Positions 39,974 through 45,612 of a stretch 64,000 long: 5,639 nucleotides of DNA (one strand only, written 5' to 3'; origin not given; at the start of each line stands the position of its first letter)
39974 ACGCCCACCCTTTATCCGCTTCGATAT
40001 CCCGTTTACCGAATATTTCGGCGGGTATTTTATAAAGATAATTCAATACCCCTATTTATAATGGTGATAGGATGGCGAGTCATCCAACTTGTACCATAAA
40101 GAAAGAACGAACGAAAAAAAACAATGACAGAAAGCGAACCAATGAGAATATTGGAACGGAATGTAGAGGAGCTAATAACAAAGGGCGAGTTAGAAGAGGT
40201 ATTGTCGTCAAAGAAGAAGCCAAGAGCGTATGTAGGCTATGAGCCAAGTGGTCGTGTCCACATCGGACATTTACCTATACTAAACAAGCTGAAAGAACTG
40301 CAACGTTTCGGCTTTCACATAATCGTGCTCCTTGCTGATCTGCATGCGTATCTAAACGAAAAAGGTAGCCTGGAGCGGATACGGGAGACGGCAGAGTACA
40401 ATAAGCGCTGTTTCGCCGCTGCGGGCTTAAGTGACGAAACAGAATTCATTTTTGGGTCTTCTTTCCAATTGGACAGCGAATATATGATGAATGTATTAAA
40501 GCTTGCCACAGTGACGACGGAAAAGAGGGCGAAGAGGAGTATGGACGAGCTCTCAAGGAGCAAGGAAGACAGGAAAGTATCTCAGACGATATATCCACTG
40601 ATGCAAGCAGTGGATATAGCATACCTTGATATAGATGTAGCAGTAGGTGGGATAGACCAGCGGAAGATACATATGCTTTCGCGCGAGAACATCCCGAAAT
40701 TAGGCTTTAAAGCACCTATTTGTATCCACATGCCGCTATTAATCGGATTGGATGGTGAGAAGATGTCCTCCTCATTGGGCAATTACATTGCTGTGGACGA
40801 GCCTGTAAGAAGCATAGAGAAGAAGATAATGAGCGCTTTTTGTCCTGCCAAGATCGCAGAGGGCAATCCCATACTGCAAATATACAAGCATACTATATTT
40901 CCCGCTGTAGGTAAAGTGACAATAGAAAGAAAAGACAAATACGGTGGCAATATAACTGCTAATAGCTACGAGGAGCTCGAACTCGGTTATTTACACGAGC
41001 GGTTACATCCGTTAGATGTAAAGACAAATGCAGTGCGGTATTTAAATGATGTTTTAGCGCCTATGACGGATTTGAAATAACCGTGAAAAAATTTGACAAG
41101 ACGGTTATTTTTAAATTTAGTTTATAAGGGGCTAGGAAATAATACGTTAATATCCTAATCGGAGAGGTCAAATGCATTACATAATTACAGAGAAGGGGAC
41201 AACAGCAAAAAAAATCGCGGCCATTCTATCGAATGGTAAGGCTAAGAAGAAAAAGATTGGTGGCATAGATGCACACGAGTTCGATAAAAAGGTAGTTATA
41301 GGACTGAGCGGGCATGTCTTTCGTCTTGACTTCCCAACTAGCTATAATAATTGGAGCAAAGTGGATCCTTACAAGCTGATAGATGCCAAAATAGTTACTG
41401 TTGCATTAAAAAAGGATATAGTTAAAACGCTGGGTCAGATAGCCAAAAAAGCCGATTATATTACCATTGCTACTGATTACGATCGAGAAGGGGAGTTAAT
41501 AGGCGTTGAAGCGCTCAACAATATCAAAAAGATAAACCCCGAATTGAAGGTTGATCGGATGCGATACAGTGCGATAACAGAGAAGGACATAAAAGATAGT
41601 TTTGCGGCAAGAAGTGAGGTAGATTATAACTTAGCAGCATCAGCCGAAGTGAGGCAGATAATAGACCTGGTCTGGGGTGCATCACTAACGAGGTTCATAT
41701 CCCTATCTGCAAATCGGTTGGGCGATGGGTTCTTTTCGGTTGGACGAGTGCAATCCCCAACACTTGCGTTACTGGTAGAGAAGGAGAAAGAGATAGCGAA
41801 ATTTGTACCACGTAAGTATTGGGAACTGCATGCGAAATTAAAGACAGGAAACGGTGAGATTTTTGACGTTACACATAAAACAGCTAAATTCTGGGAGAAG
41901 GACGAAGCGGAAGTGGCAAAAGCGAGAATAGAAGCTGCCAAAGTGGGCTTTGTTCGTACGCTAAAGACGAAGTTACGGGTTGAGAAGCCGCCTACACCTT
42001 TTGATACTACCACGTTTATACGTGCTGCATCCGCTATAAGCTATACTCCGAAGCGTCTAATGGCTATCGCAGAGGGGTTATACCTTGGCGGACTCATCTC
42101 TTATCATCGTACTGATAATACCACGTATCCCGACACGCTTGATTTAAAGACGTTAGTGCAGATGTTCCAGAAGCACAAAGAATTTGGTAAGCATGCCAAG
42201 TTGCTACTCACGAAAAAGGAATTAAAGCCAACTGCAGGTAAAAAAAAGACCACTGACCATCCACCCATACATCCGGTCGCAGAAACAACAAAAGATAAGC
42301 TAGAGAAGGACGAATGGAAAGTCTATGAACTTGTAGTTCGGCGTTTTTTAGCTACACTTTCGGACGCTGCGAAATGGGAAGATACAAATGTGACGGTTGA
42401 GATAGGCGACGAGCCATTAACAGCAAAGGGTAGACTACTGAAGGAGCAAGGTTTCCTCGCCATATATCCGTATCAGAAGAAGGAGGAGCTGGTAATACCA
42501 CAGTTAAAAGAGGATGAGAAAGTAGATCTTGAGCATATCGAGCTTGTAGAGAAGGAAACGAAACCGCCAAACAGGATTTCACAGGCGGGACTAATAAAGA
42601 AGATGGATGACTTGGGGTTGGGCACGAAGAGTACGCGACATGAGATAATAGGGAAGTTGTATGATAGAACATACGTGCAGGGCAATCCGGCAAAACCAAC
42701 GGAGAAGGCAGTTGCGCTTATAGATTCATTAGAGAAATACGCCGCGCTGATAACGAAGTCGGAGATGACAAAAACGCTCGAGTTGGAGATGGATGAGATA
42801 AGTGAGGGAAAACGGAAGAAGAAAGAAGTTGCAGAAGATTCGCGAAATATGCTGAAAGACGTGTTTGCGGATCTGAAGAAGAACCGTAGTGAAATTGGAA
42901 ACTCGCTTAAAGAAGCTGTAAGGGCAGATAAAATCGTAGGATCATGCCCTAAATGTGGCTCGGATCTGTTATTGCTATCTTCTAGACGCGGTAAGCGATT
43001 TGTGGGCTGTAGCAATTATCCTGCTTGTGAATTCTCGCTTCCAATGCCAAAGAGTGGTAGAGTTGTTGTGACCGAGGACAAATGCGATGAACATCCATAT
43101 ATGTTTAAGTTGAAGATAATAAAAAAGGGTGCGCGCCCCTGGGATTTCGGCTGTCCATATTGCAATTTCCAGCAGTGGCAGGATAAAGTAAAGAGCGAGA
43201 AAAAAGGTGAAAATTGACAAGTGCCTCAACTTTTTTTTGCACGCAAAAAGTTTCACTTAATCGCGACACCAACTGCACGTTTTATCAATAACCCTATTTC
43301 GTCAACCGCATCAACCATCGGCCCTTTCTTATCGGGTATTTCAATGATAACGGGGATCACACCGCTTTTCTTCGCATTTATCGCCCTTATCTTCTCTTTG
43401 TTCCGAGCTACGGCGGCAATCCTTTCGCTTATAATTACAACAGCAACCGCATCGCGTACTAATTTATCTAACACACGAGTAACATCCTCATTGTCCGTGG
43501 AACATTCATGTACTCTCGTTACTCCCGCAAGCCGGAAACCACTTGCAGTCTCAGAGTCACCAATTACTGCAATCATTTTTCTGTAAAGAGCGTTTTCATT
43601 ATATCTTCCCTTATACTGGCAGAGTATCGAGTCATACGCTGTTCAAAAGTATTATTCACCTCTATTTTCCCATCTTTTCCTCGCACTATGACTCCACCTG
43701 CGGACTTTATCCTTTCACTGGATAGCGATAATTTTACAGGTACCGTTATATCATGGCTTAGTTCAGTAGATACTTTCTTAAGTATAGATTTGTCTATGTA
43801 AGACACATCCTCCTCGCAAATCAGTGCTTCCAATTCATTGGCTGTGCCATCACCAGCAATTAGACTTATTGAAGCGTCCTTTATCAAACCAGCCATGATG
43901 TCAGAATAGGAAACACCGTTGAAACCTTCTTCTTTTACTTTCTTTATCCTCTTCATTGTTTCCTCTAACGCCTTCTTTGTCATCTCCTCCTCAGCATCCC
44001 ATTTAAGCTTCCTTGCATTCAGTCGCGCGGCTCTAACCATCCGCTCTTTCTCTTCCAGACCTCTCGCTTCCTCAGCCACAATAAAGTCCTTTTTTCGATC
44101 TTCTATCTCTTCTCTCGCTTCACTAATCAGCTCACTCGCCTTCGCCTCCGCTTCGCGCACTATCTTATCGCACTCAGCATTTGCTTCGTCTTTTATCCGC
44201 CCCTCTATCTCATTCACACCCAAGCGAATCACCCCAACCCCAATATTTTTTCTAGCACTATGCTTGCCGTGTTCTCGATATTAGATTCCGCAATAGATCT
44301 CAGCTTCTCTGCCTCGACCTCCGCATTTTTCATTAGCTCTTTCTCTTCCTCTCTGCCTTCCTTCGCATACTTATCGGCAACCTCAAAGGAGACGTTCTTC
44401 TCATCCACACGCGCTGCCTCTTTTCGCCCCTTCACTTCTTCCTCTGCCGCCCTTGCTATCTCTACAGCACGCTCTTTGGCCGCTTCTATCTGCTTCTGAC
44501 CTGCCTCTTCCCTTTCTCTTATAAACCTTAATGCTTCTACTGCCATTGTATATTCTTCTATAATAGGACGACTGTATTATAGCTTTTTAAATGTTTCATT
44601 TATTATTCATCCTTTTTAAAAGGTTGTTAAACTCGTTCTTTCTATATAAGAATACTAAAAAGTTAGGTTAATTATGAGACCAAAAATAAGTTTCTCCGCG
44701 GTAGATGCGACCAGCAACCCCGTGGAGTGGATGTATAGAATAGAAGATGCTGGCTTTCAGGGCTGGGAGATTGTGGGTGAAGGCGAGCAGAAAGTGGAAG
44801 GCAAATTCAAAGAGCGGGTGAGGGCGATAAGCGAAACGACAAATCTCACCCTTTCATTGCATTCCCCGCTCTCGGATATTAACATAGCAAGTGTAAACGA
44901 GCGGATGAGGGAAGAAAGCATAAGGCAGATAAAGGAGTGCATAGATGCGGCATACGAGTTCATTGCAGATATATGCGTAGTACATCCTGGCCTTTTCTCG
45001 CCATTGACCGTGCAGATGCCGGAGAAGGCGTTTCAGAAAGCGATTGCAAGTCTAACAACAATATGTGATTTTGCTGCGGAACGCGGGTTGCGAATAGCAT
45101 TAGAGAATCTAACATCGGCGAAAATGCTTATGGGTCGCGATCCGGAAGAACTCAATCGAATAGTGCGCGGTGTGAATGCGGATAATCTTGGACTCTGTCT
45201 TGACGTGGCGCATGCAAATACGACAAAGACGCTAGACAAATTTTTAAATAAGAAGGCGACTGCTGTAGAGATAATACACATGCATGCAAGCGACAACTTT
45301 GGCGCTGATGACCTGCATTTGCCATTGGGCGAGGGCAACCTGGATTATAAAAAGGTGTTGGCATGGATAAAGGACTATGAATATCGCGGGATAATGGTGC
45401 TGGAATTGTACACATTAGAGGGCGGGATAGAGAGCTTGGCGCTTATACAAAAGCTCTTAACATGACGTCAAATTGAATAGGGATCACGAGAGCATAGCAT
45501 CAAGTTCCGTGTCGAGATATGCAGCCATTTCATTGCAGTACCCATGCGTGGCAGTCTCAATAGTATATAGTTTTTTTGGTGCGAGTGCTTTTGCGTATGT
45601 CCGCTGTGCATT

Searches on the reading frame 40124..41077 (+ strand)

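Call 66: search_protein_families(library=pfam, proteins=[window:40124-41077:+], max_evalue=0.001)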
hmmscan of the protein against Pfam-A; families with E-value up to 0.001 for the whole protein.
window:40124-41077:+ (318 aa): 2 families
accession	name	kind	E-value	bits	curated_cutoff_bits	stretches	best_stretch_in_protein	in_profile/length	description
PF00579.31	tRNA-synt_1b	-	2.5e-45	155.5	21.1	1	30-311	3-291/292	tRNA synthetases class I (W and Y)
PF01921.24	tRNA-synt_1f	-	0.00093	18.6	27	0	193-238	262-307/360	tRNA synthetases class I (K)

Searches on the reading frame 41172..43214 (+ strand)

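Call 66: search_protein_families(library=pfam, proteins=[window:41172-43214:+], max_evalue=0.001)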
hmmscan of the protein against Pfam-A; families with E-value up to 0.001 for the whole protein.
window:41172-43214:+ (681 aa): 3 families
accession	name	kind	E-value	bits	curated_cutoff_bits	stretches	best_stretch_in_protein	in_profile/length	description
PF01131.25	Topoisom_bac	-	1.3e-122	410.2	35.1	1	150-554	2-410/411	DNA topoisomerase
PF01396.24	Zn_ribbon_Top1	-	9.1e-14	51.4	32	1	590-627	2-38/39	Topoisomerase DNA binding C4 zinc finger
PF01751.28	Toprim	-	4.2e-12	46.5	23.1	1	4-133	3-94/96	Toprim domain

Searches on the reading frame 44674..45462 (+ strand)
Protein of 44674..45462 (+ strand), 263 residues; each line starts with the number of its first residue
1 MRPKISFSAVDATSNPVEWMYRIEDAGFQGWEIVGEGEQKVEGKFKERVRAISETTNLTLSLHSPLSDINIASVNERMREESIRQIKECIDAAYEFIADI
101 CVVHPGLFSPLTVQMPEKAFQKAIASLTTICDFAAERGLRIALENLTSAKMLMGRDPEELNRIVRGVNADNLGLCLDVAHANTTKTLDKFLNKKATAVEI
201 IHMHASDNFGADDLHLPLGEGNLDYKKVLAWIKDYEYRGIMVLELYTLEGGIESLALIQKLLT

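Call 66: search_protein_families(library=pfam, proteins=[window:44674-45462:+], max_evalue=0.001)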
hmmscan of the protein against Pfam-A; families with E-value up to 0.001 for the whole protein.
window:44674-45462:+ (263 aa): 1 family
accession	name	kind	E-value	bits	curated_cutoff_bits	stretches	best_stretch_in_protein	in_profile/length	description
PF01261.30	AP_endonuc_2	-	1.5e-49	169.4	31.1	1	22-249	3-236/249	Xylose isomerase-like TIM barrel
